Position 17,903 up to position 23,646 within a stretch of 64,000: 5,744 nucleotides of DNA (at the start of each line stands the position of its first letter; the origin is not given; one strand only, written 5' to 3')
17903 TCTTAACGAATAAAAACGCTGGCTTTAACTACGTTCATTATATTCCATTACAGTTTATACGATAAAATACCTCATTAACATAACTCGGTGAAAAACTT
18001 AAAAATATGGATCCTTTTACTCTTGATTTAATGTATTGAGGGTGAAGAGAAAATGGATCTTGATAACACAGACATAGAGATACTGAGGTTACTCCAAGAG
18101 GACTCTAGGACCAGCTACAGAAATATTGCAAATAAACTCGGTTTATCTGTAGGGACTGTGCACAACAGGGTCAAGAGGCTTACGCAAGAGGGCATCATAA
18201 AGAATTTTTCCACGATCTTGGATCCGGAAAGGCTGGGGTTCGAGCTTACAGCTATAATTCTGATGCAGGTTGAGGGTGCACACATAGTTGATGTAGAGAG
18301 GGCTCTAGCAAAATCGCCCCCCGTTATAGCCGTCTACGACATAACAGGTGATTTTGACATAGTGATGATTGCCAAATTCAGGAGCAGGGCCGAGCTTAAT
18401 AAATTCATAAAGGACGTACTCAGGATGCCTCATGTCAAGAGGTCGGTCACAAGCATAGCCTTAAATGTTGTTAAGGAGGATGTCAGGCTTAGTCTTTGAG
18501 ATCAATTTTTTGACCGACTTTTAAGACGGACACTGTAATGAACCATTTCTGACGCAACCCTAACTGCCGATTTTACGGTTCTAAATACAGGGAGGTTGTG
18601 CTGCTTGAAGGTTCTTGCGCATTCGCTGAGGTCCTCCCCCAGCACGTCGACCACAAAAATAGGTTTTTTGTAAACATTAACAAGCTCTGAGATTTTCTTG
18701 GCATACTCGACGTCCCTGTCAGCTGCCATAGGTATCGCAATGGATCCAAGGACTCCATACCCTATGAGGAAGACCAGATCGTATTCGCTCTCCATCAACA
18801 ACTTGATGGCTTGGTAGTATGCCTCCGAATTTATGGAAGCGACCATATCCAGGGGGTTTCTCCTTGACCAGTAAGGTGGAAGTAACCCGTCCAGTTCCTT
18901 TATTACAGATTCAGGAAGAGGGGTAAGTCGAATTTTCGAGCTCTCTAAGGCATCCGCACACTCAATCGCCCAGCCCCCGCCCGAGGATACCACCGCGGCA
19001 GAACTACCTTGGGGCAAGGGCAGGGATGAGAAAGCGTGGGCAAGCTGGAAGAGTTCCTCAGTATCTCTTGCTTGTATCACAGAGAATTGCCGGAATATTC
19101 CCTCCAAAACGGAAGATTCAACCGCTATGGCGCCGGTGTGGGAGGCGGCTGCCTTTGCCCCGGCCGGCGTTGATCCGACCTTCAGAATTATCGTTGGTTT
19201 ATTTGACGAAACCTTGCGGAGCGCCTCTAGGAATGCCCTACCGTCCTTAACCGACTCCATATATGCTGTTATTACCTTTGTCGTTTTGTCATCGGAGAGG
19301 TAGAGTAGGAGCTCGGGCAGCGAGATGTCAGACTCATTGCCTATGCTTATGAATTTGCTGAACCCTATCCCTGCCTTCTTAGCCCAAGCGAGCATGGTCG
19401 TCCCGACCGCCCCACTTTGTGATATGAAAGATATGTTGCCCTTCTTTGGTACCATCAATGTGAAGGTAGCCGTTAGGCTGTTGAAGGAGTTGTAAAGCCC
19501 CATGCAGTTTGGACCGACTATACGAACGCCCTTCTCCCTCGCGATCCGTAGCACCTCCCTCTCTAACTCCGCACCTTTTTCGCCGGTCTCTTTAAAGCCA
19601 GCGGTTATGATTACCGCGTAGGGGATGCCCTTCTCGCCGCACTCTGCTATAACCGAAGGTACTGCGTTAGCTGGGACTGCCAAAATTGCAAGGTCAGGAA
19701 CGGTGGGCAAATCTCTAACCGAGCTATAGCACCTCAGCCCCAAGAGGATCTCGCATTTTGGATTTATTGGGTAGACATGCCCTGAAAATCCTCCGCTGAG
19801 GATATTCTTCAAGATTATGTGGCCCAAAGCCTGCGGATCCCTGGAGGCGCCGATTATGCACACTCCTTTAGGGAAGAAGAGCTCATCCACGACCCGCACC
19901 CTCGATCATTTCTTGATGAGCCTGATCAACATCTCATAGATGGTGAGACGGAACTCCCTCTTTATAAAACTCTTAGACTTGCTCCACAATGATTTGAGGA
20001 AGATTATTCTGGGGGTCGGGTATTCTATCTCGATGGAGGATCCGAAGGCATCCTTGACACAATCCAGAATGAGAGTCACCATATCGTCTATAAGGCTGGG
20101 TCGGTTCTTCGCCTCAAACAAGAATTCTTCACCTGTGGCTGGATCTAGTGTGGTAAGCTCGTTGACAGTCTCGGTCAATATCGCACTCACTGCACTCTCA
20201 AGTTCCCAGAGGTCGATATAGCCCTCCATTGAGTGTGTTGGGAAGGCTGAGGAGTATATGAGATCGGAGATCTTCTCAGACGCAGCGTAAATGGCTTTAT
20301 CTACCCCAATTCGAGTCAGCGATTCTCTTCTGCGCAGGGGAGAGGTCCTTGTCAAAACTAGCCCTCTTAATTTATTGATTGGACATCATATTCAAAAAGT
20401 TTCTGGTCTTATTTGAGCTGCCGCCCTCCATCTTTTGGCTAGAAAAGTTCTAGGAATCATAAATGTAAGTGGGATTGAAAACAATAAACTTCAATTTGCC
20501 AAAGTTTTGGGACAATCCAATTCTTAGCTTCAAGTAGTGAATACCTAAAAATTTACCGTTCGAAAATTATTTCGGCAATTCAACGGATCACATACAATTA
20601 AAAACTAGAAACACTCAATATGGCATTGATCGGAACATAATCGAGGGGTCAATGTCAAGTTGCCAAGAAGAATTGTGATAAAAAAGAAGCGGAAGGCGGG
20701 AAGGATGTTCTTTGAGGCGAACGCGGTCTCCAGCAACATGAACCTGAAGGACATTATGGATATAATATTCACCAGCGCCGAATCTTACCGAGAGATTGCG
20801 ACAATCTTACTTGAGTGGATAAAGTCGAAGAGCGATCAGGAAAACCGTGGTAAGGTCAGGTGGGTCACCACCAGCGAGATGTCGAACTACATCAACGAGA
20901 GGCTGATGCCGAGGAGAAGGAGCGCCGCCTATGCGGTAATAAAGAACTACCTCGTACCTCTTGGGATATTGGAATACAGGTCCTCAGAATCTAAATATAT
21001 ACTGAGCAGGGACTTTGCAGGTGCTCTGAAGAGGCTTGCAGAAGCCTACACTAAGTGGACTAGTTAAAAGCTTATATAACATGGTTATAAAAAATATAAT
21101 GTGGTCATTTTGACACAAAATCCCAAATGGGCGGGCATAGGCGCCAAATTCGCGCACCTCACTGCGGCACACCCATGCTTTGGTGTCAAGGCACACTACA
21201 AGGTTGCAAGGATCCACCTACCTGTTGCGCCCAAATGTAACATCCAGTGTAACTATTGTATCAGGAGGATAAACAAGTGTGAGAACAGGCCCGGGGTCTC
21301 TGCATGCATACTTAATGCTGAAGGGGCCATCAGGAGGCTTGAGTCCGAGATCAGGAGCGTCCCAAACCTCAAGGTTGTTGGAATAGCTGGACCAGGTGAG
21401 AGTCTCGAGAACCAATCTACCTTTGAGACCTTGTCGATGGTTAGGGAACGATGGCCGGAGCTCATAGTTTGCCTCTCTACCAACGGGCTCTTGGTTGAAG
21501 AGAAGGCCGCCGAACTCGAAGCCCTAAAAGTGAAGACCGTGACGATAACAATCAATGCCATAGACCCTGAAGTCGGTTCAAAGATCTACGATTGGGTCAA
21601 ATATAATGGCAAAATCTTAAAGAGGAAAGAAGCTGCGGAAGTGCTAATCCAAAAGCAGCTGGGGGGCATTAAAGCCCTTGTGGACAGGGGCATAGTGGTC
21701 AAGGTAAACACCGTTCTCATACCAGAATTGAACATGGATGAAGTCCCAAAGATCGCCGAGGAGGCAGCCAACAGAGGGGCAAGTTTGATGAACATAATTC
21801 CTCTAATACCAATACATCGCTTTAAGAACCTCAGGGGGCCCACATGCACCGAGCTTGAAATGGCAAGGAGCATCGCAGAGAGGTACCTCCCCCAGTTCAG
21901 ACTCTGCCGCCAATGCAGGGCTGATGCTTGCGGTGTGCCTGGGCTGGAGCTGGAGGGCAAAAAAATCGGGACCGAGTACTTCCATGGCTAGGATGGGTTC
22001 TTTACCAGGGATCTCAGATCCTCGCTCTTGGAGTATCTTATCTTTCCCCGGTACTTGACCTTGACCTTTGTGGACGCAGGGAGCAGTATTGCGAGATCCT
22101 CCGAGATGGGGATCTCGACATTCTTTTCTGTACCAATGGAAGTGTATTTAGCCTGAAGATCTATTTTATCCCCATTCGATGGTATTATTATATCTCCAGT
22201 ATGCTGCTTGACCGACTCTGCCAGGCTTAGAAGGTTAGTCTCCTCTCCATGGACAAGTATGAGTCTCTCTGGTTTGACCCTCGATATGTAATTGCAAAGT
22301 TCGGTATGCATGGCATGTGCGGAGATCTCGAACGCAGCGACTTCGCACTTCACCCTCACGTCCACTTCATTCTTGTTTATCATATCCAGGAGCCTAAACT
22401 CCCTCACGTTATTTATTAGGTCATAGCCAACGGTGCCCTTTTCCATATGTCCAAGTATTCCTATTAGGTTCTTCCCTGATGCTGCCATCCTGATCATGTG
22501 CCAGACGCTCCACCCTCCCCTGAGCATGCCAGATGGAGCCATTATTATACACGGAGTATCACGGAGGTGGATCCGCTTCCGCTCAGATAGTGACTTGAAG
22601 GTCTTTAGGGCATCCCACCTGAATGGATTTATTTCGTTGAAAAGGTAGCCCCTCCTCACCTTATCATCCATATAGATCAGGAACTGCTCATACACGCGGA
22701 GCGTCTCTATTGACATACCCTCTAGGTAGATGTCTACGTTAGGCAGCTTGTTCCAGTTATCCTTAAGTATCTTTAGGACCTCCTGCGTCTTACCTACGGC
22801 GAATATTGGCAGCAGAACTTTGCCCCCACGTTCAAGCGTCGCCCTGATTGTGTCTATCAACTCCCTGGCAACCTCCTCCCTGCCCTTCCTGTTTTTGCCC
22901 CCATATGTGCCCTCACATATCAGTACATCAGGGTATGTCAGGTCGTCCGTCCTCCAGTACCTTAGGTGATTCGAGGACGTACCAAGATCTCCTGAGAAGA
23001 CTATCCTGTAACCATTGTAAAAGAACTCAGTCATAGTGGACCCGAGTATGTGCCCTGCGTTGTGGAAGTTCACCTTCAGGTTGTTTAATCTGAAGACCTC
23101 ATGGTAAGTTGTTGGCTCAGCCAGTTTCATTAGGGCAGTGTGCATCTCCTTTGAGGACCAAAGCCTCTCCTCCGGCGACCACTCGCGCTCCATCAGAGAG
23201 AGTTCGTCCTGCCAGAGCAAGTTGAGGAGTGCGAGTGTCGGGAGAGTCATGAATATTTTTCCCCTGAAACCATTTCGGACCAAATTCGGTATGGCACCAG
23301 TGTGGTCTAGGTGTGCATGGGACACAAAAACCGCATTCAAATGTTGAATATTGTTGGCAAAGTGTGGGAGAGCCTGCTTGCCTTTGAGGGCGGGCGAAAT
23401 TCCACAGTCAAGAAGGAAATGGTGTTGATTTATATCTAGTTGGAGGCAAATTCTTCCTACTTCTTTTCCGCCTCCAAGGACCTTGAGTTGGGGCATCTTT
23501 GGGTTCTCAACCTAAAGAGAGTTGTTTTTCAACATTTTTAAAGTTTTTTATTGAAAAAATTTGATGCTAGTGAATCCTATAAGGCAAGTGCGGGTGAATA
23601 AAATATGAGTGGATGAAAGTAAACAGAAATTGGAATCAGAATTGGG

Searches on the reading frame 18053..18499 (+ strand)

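Call 28: search_protein_families(library=pfam, proteins=[window:18053-18499:+], max_evalue=0.0001)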
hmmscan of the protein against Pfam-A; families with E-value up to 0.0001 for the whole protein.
window:18053-18499:+ (148 aa): 9 families
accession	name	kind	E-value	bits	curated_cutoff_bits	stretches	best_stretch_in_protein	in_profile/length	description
PF13412.12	HTH_24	-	4.6e-19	68.2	21.9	1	3-50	1-48/48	Winged helix-turn-helix DNA-binding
PF01037.27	AsnC_trans_reg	-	1.2e-16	60.8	25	1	70-138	2-72/73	Lrp/AsnC ligand binding domain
PF13404.12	HTH_AsnC-type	-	1.6e-16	60.3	27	1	3-43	1-41/42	AsnC-type helix-turn-helix domain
PF25212.1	HVO_A0114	-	1.9e-06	28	27.6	1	5-50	22-67/84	HVO_A0114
PF22482.2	AsnC_trans_reg_3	-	2.5e-06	27.9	24.4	1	76-143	14-89/95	PF0864 C-terminal dimeric alpha+beta barrel domain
PF09339.16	HTH_IclR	-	5.3e-06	26.5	22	1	9-49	7-48/52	IclR helix-turn-helix domain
PF22451.2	NirdL-like_HTH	-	9.1e-06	25.6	27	1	7-49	1-46/47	Siroheme decarboxylase NirDL-like HTH domain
PF08279.18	HTH_11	-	1.1e-05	25.7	25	1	9-48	4-44/55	HTH domain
PF01047.28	MarR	-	3.7e-05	24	24.6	1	5-50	3-48/59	MarR family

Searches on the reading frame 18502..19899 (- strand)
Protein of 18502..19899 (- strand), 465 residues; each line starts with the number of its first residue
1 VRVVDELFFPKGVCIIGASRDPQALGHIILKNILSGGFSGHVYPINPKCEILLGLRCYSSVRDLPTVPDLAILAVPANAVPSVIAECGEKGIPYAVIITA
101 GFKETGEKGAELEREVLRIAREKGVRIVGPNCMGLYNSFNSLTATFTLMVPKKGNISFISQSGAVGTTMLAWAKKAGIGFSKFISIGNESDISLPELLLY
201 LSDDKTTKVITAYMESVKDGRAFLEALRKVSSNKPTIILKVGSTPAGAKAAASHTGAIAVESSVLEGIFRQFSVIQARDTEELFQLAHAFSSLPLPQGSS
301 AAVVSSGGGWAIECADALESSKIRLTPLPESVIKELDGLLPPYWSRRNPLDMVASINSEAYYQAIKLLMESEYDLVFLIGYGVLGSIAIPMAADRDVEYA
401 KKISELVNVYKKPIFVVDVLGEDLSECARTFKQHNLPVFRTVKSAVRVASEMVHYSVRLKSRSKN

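Call 28: search_protein_families(library=pfam, proteins=[window:18502-19899:-], max_evalue=0.0001)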
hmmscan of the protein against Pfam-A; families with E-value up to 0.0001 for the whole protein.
window:18502-19899:- (465 aa): 3 families
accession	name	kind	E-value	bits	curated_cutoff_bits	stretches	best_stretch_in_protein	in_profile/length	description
PF13607.11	Succ_CoA_lig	-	1.8e-50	170.7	27.4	1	153-290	1-138/138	Succinyl-CoA ligase like flavodoxin domain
PF13380.12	CoA_binding_2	-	1.4e-24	87.2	22.8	1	13-136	3-114/116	CoA binding domain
PF02629.25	CoA_binding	-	1.9e-15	57.8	22.3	1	12-101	5-97/97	CoA binding domain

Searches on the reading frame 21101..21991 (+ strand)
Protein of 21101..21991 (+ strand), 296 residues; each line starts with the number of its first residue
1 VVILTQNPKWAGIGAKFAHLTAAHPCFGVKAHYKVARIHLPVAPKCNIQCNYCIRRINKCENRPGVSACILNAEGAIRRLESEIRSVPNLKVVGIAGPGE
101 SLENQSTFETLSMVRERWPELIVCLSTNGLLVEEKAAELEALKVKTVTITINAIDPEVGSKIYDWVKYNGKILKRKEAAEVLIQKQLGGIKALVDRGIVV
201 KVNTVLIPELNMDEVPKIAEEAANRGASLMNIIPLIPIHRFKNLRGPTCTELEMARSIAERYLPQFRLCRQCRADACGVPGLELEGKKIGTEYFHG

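Call 28: search_protein_families(library=pfam, proteins=[window:21101-21991:+], max_evalue=0.0001)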
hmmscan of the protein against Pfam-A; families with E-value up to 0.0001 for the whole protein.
window:21101-21991:+ (296 aa): 1 family
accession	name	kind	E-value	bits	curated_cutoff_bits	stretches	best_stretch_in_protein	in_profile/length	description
PF04055.27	Radical_SAM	-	8.9e-15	55.7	29.5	1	41-221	2-165/166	Radical SAM superfamily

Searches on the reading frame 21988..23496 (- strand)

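Call 28: search_protein_families(library=pfam, proteins=[window:21988-23496:-], max_evalue=0.0001)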
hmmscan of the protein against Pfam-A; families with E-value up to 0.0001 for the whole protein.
window:21988-23496:- (502 aa): 5 families
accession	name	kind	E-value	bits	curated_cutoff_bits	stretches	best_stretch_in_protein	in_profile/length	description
PF10996.14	Beta-Casp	-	2.4e-21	76.9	27.7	1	237-360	1-120/120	Beta-Casp domain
PF07521.17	RMMBL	-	6.9e-14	52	21.6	1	379-439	1-63/63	Zn-dependent metallo-hydrolase RNA specificity domain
PF12706.13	Lactamase_B_2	-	2.9e-09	37.3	27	1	26-199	2-167/200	Beta-lactamase superfamily domain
PF16661.11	Lactamase_B_6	-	1.2e-08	35.1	27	1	20-168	2-159/193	Metallo-beta-lactamase superfamily domain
PF00753.33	Lactamase_B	-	1.8e-08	35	22.7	1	23-182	14-161/196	Metallo-beta-lactamase superfamily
